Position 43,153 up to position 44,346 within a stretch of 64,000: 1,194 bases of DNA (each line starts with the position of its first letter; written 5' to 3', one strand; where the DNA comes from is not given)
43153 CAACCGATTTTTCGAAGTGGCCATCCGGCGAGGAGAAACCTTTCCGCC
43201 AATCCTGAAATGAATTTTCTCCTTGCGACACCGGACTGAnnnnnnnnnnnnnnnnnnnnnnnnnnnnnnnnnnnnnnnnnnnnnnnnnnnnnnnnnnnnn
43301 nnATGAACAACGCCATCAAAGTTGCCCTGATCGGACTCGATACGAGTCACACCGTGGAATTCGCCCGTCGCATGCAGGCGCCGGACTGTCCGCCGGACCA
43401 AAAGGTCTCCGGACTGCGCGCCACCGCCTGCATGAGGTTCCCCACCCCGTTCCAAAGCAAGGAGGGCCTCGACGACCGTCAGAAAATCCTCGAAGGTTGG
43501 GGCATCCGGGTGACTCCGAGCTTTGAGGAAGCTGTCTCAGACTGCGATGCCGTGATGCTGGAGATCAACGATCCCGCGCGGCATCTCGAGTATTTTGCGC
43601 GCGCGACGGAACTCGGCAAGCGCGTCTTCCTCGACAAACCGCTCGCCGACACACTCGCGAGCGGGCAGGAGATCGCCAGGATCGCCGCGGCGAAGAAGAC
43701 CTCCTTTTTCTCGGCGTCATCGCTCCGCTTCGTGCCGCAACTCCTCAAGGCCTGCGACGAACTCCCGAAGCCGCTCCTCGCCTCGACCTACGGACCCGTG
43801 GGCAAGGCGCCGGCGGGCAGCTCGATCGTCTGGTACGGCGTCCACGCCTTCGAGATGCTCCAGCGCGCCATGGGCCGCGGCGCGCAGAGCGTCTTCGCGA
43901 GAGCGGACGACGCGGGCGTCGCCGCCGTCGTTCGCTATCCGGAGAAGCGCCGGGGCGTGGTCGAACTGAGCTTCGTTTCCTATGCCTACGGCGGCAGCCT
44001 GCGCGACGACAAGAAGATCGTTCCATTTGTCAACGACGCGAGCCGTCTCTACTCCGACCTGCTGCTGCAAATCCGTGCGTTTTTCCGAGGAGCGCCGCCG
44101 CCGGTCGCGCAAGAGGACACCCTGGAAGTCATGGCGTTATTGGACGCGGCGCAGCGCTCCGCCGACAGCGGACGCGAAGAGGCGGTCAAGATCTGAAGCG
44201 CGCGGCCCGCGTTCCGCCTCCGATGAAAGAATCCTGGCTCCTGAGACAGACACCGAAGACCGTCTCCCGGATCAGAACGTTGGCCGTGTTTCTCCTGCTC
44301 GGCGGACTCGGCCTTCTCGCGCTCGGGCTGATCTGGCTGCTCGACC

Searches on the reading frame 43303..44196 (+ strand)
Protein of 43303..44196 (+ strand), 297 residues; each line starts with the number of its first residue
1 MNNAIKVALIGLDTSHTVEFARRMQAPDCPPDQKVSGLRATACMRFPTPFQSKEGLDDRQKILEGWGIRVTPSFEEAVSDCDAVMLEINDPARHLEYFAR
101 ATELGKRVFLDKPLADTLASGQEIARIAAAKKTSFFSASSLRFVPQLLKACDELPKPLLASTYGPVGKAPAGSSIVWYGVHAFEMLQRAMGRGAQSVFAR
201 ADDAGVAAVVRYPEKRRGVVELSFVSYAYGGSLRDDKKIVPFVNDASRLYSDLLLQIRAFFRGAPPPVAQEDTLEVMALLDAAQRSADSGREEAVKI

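Call 22: search_protein_families(library=pfam, proteins=[window:43303-44196:+], max_evalue=0.001)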
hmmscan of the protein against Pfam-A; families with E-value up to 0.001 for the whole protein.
window:43303-44196:+ (297 aa): 1 family
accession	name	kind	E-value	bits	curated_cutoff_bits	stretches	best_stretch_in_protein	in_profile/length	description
PF01408.29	GFO_IDH_MocA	-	2.9e-08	34.8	24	1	60-134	40-115/120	Oxidoreductase family, NAD-binding Rossmann fold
